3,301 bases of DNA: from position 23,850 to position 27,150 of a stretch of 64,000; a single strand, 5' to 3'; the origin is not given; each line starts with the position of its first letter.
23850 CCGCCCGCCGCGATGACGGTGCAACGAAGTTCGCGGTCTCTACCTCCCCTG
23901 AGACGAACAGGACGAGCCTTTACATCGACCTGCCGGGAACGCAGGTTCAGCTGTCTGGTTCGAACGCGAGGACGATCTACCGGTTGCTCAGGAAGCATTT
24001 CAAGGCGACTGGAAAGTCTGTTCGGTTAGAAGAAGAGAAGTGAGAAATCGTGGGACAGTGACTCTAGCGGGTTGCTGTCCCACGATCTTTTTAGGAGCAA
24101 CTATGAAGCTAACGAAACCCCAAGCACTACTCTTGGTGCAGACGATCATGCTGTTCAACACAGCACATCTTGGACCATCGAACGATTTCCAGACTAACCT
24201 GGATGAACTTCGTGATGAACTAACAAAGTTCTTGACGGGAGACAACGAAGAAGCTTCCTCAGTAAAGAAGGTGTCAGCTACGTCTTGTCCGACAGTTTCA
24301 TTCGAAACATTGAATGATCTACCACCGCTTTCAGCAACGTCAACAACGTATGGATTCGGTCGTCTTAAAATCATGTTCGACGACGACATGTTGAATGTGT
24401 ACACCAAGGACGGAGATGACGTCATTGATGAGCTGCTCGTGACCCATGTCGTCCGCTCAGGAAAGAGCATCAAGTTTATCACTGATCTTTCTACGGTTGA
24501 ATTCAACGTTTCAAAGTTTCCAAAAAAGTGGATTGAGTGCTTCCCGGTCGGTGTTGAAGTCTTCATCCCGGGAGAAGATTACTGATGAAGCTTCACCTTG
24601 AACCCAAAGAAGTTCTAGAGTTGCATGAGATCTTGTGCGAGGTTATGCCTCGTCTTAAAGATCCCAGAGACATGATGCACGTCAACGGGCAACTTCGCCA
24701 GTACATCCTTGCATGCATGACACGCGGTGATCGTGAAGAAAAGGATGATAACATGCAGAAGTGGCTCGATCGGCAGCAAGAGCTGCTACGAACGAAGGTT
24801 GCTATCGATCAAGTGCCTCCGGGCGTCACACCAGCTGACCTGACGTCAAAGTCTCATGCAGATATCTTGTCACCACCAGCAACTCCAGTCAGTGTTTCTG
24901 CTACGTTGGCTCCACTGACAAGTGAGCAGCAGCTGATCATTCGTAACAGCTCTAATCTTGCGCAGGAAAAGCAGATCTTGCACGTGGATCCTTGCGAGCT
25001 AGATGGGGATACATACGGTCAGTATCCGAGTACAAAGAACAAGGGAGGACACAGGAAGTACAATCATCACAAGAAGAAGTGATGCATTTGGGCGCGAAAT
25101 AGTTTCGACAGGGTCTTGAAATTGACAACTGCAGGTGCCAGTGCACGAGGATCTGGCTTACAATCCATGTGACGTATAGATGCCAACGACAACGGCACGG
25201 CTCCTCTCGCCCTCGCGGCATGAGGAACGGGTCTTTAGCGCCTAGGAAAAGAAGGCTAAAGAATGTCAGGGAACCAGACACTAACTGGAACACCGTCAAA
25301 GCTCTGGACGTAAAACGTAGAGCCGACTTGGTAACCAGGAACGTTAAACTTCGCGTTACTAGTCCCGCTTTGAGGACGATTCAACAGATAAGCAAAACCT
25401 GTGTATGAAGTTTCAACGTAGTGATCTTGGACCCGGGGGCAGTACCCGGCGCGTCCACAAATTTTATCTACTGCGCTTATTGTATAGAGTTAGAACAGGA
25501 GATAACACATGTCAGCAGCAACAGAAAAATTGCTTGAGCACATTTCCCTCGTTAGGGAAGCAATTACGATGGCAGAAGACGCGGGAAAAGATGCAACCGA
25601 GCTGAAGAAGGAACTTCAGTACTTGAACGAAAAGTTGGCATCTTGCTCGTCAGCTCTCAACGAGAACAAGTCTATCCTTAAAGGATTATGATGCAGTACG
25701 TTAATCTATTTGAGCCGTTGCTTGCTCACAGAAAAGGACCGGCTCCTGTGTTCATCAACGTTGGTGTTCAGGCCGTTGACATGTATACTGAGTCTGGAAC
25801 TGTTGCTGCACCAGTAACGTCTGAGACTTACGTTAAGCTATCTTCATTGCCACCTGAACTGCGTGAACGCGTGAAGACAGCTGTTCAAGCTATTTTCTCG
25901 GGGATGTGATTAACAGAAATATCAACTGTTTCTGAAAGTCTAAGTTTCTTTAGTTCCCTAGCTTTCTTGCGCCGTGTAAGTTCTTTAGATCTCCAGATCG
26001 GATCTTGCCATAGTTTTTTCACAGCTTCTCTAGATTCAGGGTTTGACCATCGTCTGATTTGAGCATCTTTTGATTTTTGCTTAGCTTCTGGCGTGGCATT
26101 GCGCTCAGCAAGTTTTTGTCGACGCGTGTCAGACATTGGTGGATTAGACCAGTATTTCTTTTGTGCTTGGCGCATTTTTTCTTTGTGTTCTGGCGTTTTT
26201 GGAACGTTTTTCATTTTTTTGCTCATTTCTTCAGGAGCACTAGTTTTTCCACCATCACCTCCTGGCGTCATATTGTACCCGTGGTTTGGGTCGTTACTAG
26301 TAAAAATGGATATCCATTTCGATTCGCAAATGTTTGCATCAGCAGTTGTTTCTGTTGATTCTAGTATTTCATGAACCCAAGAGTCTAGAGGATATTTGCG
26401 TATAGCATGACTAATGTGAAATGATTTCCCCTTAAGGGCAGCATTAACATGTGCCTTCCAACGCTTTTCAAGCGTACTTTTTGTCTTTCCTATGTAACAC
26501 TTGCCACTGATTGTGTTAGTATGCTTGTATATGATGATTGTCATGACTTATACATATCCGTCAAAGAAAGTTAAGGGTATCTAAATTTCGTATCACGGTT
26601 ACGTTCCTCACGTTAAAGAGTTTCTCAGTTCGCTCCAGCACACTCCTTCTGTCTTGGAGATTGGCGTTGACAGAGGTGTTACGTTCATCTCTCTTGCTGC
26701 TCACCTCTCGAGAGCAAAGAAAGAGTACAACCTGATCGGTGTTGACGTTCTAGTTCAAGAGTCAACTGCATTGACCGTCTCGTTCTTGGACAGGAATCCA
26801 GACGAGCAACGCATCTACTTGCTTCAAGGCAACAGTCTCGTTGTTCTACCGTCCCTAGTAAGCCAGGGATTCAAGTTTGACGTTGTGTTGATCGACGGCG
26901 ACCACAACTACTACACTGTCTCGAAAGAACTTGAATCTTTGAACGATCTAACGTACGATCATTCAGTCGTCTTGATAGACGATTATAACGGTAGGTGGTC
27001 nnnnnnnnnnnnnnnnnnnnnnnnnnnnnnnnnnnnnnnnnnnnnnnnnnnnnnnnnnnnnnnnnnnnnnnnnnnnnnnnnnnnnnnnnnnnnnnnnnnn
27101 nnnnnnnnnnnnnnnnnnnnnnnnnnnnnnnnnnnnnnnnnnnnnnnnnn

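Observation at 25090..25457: Phage-encoded tmRNA (ssrA) with tag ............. in a 425-nt gene-free gap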

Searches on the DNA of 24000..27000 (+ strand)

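Call 4: search_dna_similar(query=window:24000-27000:+, collection=phages, mode=near, max_rows=20)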
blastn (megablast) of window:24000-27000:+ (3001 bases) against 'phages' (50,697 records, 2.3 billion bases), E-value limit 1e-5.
No match.

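Call 10: search_dna_similar(query=window:25090-25460:+, collection=phages, mode=distant, max_evalue=1, max_rows=20)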
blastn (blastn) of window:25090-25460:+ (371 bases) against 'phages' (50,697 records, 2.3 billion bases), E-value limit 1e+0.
Records with a match: 3; places in all: 3; records where one place covers at least 80% of the query: 0.
Best place of each record, by identity: 90-95% 1; 80-90% 1; 60-80% 1.
By first word of the organism name: Rhodobacter 2; Bacteriophage 1.
By host as written in the record: Rhodobacter capsulatus YW1 1; Rhodobacter capsulatus SB1003 1; - 1.
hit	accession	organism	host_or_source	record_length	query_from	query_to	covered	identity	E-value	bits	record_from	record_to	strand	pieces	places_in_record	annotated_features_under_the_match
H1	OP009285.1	Rhodobacter phage RcRudolph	Rhodobacter capsulatus YW1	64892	87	369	23%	83.3%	9e-3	92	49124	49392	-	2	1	hypothetical protein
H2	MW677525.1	Rhodobacter phage RcSimone-Hastad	Rhodobacter capsulatus SB1003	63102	87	142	15%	78.3%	3e-2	46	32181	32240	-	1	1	none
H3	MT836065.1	Bacteriophage sp.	human fecal samples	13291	339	369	8%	90.3%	1e-1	44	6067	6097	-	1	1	record has no annotation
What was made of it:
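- Closest known: Previously reported phage-encoded tmRNAs: cluster C mycobacteriophages. Different: No sequence match to any of 50,697 GenBank phage records, apart from short T-arm and tag matches to the Rhodobacter phages (calls 4, 10).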

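Call 13: get_annotated_region(hit=H1, flank=2500)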
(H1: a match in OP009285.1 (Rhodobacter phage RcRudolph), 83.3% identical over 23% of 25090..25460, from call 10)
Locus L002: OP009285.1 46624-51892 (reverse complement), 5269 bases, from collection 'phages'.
description: Rhodobacter phage RcRudolph, complete genome.
organism: Rhodobacter phage RcRudolph (NCBI taxid 2970527)
taxonomy: Viruses; Duplodnaviria; Heunggongvirae; Uroviricota; Caudoviricetes
host: Rhodobacter capsulatus YW1; source: water; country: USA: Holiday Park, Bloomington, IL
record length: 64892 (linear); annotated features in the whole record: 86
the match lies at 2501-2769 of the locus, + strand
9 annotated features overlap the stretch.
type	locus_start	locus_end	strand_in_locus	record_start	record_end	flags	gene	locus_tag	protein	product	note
CDS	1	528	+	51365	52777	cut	-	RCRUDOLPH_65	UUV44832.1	Cas4 family exonuclease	-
CDS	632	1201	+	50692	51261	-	-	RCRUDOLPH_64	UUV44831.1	hypothetical protein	-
CDS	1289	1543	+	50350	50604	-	-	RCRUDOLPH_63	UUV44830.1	hypothetical protein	-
CDS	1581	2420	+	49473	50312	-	-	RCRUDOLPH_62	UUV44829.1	HIRAN domain containing protein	-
CDS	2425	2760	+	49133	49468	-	-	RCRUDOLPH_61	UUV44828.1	hypothetical protein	-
CDS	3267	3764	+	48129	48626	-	-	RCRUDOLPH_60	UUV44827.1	hypothetical protein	-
CDS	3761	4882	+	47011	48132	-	-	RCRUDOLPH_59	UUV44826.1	DNA topoisomerase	-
CDS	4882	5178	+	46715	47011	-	-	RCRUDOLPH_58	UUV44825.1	hypothetical protein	-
CDS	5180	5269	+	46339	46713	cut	-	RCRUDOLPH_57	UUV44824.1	endonuclease V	-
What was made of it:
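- GenBank annotators placed a hypothetical CDS over the tmRNA of phage RcRudolph (call 13).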

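Call 14: get_annotated_region(hit=H2, flank=2500)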
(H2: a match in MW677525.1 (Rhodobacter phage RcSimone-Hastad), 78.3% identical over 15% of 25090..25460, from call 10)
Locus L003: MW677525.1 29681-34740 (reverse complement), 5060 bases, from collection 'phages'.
description: Rhodobacter phage RcSimone-Hastad, complete genome.
organism: Rhodobacter phage RcSimone-Hastad (NCBI taxid 2835981)
taxonomy: Viruses; Duplodnaviria; Heunggongvirae; Uroviricota; Caudoviricetes
host: Rhodobacter capsulatus SB1003; source: water; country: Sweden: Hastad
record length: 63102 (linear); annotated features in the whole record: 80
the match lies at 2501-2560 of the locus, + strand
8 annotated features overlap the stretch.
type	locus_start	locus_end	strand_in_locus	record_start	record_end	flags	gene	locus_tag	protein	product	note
CDS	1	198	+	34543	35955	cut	39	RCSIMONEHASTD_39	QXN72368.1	Cas4 family exonuclease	-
CDS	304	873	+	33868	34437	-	38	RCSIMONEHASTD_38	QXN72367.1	hypothetical protein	-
CDS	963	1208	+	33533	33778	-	37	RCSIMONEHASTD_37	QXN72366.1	hypothetical protein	-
CDS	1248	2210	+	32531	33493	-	36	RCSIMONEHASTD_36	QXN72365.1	HIRAN domain containing protein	-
CDS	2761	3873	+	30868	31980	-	35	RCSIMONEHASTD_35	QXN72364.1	DNA topoisomerase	-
CDS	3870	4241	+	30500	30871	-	34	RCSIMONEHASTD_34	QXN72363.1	endonuclease V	-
CDS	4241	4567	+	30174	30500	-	33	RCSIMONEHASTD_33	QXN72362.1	hypothetical protein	-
CDS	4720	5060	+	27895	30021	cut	32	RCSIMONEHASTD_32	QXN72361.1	DNA polymerase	-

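Call 15: search_rna_families(sources=[L001, L002, L003], threshold=evalue, max_evalue=0.01, show_alignments=3)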
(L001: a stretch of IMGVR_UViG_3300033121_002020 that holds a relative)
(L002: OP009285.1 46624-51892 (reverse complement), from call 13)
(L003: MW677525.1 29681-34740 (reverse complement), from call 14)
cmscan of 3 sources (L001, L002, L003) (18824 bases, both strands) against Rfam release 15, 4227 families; matches with E-value up to 0.01: 6.
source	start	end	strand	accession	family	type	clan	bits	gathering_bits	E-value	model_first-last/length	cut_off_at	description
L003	2264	2551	+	RF04321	tmRNA_permuted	Gene;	-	108.7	47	8.3e-21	1-213/213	no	permuted transfer-messenger RNA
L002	2472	2760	+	RF04321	tmRNA_permuted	Gene;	-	103.6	47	1.2e-19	1-213/213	no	permuted transfer-messenger RNA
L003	2204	2594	+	RF01849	alpha_tmRNA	Gene;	CL00001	97.7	50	5.8e-26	1-355/355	no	Alphaproteobacteria transfer-messenger RNA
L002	2439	2803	+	RF01849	alpha_tmRNA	Gene;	CL00001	94.8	50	4.4e-25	1-355/355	no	Alphaproteobacteria transfer-messenger RNA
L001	4506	4876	+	RF00023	tmRNA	Gene;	CL00001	48.6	47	1.1e-16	1-374/374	no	transfer-messenger RNA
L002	1185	1258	+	RF02353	BjrC68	Gene; sRNA;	-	25.6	39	0.0061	1-82/82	no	Bradyrhizobiaceae sRNA BjrC68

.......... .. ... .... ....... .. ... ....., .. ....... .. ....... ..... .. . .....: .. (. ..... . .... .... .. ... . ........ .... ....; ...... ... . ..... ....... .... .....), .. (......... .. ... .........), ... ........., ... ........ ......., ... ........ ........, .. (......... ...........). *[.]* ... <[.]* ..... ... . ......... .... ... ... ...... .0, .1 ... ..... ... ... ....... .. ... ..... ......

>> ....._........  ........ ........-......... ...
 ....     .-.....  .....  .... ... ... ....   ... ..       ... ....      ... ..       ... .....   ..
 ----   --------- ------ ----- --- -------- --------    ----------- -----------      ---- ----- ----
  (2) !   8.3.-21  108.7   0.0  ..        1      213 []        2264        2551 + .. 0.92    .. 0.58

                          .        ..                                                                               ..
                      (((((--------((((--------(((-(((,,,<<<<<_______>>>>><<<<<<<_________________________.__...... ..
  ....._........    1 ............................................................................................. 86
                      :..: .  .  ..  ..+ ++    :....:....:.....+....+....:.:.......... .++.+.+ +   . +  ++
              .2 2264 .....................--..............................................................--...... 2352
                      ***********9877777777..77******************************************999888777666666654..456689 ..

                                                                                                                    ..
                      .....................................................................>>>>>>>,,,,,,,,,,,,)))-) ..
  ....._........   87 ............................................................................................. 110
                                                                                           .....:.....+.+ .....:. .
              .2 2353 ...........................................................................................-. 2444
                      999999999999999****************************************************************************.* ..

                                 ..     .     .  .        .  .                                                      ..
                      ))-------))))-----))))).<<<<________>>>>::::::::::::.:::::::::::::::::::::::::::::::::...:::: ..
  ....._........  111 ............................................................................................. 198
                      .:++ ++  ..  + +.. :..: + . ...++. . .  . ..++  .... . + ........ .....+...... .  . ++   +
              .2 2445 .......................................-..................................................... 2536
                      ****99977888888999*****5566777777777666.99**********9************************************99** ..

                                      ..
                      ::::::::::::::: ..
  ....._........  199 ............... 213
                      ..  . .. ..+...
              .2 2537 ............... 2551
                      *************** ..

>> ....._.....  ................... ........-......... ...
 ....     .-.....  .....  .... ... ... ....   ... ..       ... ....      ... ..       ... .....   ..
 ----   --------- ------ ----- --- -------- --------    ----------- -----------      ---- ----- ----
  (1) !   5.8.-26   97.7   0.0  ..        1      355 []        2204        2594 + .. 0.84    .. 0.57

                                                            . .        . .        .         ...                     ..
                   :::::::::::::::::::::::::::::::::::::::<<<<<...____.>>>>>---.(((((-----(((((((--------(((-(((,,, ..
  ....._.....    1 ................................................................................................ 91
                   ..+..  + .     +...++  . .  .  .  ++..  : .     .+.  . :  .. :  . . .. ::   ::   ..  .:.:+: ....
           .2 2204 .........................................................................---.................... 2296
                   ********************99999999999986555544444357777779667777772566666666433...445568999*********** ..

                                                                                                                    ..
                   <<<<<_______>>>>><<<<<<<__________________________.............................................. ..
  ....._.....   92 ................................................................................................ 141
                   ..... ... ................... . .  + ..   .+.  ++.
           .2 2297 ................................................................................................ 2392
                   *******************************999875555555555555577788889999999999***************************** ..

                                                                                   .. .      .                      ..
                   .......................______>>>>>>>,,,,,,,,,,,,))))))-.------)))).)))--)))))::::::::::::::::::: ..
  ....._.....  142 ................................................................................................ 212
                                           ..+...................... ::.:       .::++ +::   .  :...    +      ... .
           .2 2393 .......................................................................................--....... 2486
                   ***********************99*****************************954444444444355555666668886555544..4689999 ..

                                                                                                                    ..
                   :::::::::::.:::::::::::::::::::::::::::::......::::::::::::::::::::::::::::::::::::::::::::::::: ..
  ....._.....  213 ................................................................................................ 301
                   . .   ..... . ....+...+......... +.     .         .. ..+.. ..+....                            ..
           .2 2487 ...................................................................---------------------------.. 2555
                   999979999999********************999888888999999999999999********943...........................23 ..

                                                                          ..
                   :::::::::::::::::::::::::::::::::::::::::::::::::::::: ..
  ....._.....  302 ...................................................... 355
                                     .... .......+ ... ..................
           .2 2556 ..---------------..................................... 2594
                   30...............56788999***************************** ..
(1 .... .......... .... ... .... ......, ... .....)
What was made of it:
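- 25433..25449 (+): T-arm: 5-bp stem CCGGG/CCCGG and 7-nt T-loop GGCAGUA (25438-25444), the alphaproteobacterial type. The loop is identical to the RF01849 consensus (call 15).
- The elbow variant equals that of working alphaproteobacterial tmRNAs (call 15).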

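Call 18: search_rna_families(source=window, start=24950, end=25600, threshold=evalue, max_evalue=10, show_alignments=4)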
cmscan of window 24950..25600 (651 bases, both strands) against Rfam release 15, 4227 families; matches with E-value up to 10: 5.
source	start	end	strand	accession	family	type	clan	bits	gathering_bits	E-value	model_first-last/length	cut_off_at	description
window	25090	25460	+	RF00023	tmRNA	Gene;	CL00001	50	47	9.7e-19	1-374/374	no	transfer-messenger RNA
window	24950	25223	+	RF04321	tmRNA_permuted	Gene;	-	32.2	47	9.2e-05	61-213/213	5'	permuted transfer-messenger RNA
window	25038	25105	+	RF03001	leuA-Halobacteria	Cis-reg;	-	15.7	47.9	1.2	1-53/53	no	leuA-Halobacteria RNA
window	25397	25600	+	RF04321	tmRNA_permuted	Gene;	-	14.9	47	0.88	1-88/213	3'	permuted transfer-messenger RNA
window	25478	25551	-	RF01965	RMST_4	Gene; lncRNA;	-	14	40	6.3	30-108/108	no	Rhabdomyosarcoma 2 associated transcript conserved region 4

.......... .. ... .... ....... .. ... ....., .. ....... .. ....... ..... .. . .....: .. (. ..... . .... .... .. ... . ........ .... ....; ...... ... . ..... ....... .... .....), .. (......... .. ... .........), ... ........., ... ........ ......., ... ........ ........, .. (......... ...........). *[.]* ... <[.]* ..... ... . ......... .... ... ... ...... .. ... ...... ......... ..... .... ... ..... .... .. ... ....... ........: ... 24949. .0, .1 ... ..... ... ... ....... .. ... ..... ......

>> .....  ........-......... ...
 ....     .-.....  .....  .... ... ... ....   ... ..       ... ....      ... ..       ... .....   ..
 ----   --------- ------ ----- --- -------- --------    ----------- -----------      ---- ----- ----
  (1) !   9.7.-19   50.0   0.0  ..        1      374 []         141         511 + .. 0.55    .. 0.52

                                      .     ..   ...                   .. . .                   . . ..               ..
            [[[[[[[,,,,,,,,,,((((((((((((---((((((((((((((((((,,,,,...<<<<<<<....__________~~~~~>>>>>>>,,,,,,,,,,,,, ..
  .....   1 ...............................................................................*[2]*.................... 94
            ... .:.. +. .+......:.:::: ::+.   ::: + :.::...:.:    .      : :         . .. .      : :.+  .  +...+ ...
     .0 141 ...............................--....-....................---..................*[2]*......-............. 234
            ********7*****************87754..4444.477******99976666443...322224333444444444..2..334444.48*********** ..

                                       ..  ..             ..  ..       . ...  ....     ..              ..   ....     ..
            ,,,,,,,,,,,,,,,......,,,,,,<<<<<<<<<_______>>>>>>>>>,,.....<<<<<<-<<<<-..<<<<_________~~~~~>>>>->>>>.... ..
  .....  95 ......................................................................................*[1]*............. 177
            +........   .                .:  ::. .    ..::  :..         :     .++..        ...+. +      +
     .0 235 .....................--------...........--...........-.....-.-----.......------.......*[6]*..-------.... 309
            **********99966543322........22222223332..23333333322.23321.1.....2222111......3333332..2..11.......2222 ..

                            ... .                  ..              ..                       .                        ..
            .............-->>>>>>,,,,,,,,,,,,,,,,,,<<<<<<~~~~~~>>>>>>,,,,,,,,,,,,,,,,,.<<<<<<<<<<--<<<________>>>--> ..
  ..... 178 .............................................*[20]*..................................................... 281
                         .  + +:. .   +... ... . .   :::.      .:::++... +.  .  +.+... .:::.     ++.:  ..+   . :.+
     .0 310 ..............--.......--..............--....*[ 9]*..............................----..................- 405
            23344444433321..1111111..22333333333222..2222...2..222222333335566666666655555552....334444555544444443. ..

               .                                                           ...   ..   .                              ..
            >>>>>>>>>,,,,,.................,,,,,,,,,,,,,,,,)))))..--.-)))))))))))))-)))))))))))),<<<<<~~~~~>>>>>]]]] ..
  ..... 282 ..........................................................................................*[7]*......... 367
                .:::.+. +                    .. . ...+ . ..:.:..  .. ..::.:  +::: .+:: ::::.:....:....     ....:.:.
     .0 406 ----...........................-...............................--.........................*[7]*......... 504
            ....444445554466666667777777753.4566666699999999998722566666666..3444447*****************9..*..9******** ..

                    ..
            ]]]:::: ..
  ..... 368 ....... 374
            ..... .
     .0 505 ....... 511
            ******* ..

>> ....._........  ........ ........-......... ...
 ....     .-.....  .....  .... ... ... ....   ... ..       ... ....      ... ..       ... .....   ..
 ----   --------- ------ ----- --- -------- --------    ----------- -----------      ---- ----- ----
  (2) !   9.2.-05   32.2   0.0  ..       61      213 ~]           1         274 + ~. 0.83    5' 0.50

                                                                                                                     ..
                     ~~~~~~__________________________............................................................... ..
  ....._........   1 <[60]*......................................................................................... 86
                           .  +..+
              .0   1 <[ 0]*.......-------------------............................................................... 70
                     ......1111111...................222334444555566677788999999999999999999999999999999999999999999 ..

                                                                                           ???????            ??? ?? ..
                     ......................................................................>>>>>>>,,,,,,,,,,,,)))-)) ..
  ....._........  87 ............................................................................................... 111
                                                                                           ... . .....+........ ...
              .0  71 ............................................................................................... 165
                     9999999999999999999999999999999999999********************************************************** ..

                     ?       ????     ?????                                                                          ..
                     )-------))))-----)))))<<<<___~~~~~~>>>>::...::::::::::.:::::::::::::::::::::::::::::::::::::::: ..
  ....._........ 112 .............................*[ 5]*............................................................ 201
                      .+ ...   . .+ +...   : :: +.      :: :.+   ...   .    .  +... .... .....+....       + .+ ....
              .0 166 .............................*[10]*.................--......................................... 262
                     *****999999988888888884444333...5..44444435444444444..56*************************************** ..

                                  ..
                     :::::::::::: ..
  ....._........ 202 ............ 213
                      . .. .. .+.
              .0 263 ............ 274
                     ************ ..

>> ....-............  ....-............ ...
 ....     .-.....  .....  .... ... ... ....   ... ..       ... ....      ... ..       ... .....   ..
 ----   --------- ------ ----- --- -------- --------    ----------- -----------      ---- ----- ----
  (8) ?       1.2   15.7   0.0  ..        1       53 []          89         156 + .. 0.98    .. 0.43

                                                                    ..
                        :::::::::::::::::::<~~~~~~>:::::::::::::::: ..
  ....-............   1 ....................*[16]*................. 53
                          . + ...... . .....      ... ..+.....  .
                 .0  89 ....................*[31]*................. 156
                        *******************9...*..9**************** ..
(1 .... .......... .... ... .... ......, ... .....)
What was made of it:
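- On Alphaproteobacterial two-piece tmRNA (RF01849 / RF04321): RF04321 gives only truncated hits of 32.2 and 14.9 bits against GA 47 (call 18).
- Permuted-model hits in the window are only partial, at 32.2 and 14.9 bits against GA 47 (call 18).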
